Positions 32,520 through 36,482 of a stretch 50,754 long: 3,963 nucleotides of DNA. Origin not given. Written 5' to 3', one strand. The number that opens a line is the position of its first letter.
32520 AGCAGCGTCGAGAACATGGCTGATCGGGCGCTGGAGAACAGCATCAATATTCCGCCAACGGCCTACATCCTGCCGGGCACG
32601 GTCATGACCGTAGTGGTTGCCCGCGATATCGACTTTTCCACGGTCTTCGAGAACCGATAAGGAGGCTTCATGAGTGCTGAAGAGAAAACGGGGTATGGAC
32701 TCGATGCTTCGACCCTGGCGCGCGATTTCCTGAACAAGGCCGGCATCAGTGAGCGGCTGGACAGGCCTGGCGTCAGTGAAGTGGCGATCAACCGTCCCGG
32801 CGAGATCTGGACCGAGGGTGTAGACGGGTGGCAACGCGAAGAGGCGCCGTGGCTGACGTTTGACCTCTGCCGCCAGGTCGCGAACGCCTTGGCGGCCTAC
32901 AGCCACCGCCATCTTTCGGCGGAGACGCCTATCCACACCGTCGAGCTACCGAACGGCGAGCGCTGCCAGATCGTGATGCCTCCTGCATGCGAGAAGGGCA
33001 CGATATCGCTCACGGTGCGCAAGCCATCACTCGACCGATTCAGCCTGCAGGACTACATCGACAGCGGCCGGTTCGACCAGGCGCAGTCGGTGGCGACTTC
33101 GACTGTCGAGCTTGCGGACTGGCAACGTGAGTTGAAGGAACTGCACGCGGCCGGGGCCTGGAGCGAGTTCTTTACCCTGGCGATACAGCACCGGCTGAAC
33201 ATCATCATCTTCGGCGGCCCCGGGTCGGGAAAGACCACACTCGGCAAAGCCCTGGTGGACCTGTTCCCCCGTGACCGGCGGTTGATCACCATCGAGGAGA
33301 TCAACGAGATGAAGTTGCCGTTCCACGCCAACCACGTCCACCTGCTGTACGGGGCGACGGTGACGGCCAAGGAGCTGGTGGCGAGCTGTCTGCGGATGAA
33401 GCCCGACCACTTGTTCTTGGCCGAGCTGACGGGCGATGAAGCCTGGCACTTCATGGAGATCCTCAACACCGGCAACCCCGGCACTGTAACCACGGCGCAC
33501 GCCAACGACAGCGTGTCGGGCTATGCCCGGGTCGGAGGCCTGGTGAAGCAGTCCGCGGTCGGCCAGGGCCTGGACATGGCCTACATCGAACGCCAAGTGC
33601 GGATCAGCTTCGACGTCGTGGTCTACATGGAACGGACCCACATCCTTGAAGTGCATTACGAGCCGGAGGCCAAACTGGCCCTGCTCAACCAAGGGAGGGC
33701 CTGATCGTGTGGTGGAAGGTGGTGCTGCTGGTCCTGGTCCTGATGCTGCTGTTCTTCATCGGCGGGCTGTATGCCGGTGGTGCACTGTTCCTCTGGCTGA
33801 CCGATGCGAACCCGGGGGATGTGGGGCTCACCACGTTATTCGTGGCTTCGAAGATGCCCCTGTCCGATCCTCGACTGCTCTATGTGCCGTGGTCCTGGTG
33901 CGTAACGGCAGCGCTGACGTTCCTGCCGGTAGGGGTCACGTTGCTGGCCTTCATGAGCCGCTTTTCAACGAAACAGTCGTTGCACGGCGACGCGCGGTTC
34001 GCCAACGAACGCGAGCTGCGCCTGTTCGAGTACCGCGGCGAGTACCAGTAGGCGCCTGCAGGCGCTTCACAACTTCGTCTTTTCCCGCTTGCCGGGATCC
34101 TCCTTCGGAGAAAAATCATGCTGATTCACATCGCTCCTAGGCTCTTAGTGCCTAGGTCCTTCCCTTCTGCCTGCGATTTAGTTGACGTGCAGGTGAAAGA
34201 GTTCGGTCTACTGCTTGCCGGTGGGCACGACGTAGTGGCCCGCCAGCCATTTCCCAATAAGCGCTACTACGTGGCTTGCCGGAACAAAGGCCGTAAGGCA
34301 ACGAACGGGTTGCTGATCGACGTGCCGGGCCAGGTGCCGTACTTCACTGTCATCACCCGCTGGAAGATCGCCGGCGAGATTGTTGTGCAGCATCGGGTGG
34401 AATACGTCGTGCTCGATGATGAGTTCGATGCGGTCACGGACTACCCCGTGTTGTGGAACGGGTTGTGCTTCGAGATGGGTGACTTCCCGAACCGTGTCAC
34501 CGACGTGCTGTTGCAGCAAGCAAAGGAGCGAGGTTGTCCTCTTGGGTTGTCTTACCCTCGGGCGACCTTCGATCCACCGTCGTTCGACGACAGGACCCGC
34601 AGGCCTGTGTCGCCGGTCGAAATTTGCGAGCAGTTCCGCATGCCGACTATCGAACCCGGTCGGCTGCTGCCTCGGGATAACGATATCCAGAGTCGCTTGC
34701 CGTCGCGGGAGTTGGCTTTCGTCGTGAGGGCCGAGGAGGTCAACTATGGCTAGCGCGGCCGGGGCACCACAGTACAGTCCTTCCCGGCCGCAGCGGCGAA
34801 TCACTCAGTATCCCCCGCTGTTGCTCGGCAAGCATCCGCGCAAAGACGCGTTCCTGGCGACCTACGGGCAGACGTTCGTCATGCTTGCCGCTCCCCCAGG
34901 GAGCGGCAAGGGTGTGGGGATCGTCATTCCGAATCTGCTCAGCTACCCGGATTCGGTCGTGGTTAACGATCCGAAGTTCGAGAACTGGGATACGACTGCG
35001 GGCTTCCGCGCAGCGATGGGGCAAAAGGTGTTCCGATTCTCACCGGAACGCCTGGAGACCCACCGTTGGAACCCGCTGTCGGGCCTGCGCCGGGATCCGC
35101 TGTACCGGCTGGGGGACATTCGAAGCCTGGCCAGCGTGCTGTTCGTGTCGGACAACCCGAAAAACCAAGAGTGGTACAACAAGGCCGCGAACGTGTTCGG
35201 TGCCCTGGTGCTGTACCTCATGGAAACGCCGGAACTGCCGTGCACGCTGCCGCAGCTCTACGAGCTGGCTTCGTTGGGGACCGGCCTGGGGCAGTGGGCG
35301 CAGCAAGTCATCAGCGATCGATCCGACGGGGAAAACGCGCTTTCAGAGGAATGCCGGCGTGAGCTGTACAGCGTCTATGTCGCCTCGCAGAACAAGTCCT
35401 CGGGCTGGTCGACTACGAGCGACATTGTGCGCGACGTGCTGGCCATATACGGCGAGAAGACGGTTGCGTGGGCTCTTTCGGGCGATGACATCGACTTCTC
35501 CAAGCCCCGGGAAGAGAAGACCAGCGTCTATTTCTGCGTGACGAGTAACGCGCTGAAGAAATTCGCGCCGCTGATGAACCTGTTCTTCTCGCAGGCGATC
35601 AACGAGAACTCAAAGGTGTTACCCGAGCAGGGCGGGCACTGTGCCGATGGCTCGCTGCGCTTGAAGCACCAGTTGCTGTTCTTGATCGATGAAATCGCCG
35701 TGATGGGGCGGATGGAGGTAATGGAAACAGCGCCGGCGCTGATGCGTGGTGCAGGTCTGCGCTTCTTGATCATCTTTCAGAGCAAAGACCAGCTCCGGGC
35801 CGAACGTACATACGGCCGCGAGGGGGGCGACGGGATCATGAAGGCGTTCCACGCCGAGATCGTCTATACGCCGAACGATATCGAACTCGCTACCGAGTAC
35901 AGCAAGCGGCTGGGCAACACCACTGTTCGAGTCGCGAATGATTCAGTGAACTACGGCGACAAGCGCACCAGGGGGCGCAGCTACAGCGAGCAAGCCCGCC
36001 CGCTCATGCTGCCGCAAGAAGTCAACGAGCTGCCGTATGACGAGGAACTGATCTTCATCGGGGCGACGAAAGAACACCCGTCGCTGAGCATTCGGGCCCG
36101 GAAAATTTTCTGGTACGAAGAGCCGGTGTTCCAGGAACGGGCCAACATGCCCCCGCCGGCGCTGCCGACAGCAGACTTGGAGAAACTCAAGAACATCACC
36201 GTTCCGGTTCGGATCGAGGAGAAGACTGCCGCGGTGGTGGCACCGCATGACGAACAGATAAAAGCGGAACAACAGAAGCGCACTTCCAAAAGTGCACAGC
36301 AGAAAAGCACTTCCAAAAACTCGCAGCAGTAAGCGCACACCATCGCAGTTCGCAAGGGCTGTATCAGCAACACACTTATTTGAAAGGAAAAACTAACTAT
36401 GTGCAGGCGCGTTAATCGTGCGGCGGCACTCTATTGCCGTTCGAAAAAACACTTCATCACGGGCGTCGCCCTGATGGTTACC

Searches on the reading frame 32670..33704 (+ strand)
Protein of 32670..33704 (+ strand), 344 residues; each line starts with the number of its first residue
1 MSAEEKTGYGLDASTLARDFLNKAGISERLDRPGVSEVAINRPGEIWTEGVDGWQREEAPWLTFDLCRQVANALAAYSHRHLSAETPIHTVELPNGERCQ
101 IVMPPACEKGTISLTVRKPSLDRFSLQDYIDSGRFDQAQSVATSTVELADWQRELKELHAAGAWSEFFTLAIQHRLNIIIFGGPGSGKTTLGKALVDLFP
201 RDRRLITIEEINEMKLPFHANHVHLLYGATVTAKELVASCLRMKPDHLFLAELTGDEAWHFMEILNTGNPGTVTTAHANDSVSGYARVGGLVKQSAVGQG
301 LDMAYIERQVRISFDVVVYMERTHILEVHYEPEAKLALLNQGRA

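Call 3: search_protein_families(library=pfam, proteins=[window:32670-33704:+], max_evalue=0.01)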
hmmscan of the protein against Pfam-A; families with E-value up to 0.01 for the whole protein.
window:32670-33704:+ (344 aa): 6 families
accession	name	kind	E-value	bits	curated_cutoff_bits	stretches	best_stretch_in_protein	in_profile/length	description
PF00437.27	T2SSE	-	5.9e-17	61.8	24.9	1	168-295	135-262/370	Type II/IV secretion system protein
PF20720.3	nSTAND3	-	0.00041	20.5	27.2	1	176-219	18-62/155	Novel STAND NTPase 3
PF13401.12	AAA_22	-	0.00043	21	27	1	174-214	4-45/130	AAA domain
PF01078.27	Mg_chelatase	-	0.0011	18.8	20.3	1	169-203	16-50/207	Magnesium chelatase, subunit ChlI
PF13521.12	AAA_28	-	0.0027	18.4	27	1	178-197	2-21/164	AAA domain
PF00005.33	ABC_tran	-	0.008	17.2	25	0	170-213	6-51/137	ABC transporter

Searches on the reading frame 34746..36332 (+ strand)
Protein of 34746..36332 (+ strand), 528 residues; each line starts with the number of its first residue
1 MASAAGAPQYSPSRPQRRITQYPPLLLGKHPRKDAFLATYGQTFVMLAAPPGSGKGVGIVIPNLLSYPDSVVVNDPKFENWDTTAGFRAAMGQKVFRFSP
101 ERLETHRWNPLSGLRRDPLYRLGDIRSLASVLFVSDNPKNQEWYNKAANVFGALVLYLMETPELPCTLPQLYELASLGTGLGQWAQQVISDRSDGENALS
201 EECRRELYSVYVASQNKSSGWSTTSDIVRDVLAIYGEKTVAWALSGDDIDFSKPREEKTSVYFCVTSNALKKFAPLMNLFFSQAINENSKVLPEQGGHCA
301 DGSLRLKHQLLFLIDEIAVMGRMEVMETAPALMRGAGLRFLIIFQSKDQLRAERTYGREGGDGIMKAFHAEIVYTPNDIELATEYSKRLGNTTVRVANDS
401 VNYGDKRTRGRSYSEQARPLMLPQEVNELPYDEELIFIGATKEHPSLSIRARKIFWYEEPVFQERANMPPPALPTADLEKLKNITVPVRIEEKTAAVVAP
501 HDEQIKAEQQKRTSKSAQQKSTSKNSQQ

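Call 3: search_protein_families(library=pfam, proteins=[window:34746-36332:+], max_evalue=0.01)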
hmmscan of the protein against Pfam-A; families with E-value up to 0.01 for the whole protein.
window:34746-36332:+ (528 aa): 3 families
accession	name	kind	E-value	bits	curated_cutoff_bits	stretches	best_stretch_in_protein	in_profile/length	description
PF02534.20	T4SS-DNA_transf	-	3.1e-78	264.1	20.1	1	36-470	37-459/468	Type IV secretory system Conjugative DNA transfer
PF12696.13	TraG-D_C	-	1.1e-22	80.8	22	1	310-430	2-125/126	TraM recognition site of TraD and TraG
PF10412.15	TrwB_AAD_bind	-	3.1e-15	56.4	20.5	1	261-432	208-369/387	Type IV secretion-system coupling protein DNA-binding domain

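Call 50: find_related_loci(query=window:34746-36329:+, collection=genome_contigs, flank=8000)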
Query window:34746-36329:+ (528 aa) in genome_contigs; peptide patterns used: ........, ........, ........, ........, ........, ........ (x = any residue, [..] = any of these).
33 stretches matched a pattern; 13 encode a relative of the query (tblastn E <= 1e-3); 12 distinct loci.
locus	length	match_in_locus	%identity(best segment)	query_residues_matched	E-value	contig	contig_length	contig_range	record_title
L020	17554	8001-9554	67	1-512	0e+0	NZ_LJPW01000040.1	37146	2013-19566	Pseudomonas caricapapayae strain ICMP 2855 PcaICMP2855_Contig_12, whole genome shotgun sequence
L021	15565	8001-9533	67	1-512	0e+0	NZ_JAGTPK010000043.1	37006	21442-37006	Pseudomonas californiensis strain CDFA601 601B_43_length_37006_cov_53.063403, whole genome shotgun sequence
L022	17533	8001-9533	67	1-512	0e+0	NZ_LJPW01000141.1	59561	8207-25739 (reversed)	Pseudomonas caricapapayae strain ICMP 2855 PcaICMP2855_Contig_33, whole genome shotgun sequence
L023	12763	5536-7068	67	1-512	0e+0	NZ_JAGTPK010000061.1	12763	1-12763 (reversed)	Pseudomonas californiensis strain CDFA601 601B_61_length_12763_cov_31.980496, whole genome shotgun sequence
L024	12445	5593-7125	66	1-512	0e+0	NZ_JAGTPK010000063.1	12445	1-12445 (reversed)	Pseudomonas californiensis strain CDFA601 601B_63_length_12445_cov_104.088207, whole genome shotgun sequence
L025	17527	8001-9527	67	5-514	0e+0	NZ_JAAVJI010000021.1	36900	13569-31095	Pseudomonas quercus strain hsmgli-8 Scaffold21, whole genome shotgun sequence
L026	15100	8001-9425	57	21-493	0e+0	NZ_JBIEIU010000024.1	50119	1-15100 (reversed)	Serratia quinivorans strain W23_MBD1_M1 NODE_24_length_50119_cov_116.285280, whole genome shotgun sequence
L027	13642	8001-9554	68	1-512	0e+0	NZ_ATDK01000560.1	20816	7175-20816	Pseudomonas avellanae BPIC 631 contig561, whole genome shotgun sequence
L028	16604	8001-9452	57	12-493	0e+0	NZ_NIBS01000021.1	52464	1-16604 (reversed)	Xenorhabdus budapestensis strain DSM 16342 Xbud_21, whole genome shotgun sequence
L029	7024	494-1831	36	14-474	5e-76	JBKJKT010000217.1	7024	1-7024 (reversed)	MAG: Ramlibacter sp. isolate ant_bin.252 k117_4359316, whole genome shotgun sequence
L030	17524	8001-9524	71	5-514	0e+0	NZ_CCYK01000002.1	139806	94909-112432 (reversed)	Pseudomonas massiliensis strain CB1, whole genome shotgun sequence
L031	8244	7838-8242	64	21-155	4e-55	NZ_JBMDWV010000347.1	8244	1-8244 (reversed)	MAG: Spirosoma sp. isolate FBaNitRs1_30 FBaNitRs1_contig347, whole genome shotgun sequence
